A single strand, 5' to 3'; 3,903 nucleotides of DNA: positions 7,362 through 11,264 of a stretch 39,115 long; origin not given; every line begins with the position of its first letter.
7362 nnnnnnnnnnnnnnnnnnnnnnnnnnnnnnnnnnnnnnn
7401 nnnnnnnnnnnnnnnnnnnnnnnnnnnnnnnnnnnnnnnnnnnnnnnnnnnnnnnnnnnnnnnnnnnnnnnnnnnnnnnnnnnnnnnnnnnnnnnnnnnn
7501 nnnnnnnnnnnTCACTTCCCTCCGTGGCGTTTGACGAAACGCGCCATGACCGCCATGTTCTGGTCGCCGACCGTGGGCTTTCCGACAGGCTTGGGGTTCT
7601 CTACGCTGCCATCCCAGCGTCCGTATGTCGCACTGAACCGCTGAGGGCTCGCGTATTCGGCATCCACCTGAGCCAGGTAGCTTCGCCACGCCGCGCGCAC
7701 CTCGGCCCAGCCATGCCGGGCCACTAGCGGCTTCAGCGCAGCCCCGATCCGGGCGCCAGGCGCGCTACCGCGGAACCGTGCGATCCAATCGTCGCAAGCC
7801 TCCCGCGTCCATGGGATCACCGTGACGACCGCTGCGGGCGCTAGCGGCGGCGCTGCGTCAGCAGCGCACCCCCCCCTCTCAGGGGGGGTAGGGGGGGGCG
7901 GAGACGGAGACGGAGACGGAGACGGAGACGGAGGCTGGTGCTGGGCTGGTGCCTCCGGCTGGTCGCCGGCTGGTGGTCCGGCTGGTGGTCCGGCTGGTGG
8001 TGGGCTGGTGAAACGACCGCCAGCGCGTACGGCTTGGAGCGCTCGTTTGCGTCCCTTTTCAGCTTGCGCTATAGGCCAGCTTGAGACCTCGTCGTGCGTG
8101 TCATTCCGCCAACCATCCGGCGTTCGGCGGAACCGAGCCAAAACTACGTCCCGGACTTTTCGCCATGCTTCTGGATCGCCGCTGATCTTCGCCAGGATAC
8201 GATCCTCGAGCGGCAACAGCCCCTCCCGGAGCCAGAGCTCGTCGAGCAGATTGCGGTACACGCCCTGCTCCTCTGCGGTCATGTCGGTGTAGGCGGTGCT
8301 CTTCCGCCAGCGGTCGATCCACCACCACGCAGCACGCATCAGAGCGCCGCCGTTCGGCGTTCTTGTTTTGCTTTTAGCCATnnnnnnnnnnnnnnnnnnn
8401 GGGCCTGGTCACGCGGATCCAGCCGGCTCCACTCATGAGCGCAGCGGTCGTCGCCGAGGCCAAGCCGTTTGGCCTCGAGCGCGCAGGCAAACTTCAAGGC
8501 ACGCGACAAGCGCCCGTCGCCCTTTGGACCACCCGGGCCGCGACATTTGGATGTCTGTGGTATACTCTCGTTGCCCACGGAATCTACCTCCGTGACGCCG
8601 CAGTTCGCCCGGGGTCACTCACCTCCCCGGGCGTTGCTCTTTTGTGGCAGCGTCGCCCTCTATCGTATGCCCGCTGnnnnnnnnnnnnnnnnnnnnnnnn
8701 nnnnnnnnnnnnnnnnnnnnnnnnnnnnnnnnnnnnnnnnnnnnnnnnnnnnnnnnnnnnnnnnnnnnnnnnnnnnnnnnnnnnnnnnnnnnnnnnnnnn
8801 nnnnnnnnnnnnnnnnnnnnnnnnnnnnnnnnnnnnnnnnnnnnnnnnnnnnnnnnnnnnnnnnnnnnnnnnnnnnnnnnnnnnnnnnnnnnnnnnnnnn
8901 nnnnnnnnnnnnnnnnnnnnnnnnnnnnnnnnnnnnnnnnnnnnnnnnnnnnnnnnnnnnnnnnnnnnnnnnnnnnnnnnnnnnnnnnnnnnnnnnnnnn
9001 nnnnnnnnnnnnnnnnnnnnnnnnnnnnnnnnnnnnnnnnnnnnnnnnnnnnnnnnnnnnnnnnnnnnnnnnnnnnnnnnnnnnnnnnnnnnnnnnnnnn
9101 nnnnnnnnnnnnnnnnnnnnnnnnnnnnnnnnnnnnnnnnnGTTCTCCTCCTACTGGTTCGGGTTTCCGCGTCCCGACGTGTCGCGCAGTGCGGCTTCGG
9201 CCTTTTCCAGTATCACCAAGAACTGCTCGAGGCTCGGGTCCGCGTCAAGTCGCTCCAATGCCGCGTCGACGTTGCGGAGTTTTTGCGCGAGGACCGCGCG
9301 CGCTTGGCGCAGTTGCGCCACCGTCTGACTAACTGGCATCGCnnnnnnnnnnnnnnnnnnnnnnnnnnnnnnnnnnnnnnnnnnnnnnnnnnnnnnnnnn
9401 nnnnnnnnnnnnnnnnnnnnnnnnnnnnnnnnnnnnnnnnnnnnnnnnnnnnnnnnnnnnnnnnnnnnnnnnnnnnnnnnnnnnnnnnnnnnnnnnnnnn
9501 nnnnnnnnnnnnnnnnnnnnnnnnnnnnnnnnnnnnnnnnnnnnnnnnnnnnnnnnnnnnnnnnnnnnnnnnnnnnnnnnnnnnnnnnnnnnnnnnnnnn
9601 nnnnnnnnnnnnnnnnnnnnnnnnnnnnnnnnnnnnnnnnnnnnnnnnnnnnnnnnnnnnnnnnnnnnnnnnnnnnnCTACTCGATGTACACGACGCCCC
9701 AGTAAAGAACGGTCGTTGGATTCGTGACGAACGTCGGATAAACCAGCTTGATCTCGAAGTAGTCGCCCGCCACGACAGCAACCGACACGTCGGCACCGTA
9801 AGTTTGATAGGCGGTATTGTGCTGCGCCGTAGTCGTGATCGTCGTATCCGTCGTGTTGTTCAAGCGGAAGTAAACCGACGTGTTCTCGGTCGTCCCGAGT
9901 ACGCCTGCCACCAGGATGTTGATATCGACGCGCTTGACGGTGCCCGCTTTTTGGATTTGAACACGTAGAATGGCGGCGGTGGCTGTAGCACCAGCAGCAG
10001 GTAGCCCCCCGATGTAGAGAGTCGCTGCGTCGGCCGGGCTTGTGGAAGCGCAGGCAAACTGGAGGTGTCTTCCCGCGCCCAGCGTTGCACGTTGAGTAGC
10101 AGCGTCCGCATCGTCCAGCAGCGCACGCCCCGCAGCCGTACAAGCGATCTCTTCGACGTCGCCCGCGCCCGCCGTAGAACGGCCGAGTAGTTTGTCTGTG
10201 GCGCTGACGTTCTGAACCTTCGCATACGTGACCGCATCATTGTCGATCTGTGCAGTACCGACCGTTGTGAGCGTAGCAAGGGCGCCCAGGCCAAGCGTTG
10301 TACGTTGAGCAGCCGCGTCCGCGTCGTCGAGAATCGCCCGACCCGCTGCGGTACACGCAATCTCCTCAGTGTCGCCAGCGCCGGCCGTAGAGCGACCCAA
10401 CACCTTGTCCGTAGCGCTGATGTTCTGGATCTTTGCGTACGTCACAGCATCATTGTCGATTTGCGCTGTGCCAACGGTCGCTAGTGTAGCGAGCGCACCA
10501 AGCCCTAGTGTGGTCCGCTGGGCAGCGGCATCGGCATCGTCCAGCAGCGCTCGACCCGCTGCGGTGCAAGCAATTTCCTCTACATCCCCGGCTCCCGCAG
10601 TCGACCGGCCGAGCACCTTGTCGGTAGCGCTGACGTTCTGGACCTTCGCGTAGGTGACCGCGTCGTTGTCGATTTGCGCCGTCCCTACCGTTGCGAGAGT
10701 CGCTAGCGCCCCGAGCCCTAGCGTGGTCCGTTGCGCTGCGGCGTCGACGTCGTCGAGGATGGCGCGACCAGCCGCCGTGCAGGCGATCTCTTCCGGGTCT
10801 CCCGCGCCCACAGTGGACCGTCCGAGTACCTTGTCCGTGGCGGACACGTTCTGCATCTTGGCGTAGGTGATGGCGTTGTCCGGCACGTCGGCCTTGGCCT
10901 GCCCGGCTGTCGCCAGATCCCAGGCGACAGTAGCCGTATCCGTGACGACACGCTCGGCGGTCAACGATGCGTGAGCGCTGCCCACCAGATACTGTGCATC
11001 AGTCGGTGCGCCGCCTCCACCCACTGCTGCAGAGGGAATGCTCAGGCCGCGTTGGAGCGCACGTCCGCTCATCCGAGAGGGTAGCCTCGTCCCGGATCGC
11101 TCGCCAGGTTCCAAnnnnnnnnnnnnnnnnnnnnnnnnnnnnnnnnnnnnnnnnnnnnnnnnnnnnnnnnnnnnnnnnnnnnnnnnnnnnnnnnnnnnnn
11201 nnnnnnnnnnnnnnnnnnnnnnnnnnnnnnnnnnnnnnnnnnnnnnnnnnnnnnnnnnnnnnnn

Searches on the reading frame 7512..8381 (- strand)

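Call 11: search_protein_families(library=phrogs, proteins=[window:7512-8381:-], max_evalue=0.001)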
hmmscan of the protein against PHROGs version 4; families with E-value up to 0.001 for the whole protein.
window:7512-8381:- (289 aa): 4 families
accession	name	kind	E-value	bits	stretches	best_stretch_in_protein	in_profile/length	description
phrog_9327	-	DNA, RNA and nucleotide metabolism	7.7e-08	33.3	1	22-102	11-93/276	primosomal protein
phrog_21472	-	unknown function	4.4e-06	27.5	1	34-119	21-106/299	-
phrog_3992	-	DNA, RNA and nucleotide metabolism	1.2e-05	26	1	22-94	12-85/345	primosomal protein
phrog_12767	-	unknown function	2.5e-05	24.9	1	22-121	8-103/324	-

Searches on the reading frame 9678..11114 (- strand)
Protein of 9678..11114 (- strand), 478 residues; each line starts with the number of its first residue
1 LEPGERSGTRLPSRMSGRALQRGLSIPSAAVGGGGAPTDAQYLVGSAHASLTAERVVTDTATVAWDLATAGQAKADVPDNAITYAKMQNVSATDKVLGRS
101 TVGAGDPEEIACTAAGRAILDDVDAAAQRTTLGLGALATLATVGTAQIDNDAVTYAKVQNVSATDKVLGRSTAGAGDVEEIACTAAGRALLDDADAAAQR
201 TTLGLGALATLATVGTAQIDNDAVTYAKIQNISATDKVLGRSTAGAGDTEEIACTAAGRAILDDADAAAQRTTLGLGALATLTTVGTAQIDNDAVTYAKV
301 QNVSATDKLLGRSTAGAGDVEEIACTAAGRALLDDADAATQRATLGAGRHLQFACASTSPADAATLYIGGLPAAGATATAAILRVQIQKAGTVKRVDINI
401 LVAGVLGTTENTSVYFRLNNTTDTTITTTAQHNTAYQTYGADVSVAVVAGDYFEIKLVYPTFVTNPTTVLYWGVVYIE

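Call 11: search_protein_families(library=phrogs, proteins=[window:9678-11114:-], max_evalue=0.001)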
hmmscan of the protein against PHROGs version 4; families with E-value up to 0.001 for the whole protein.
window:9678-11114:- (478 aa): 2 families
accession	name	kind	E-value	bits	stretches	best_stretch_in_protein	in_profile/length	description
phrog_1197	-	tail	0.0003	20.9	0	155-217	341-387/715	tail protein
phrog_36707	-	tail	0.00099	19.9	0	140-217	105-179/288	tail fiber protein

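Call 40: search_protein_families(library=pfam, proteins=[window:9678-11072:-], max_evalue=0.01)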
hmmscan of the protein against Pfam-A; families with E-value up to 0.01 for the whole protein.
window:9678-11072:- (464 aa): 5 families
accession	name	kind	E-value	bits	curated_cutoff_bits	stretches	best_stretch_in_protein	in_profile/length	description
PF19264.4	DUF5907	-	2.4e-13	50.5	27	0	62-87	25-50/80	Repeat of unknown function (DUF5907)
PF03703.20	bPH_2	-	0.0001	22.9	22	0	275-298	21-44/78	Bacterial PH domain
PF20952.2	Flu_PB2_7th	-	0.00045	20.9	25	0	66-116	25-73/76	Influenza RNA polymerase PB2 C-terminal domain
PF18315.6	VCH_CASS14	-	0.0075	16.8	26.7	0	152-180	7-35/97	Integron cassette protein VCH_CASS1 chain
PF01283.25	Ribosomal_S26e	-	0.0095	16.8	27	0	225-250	8-33/108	Ribosomal protein S26e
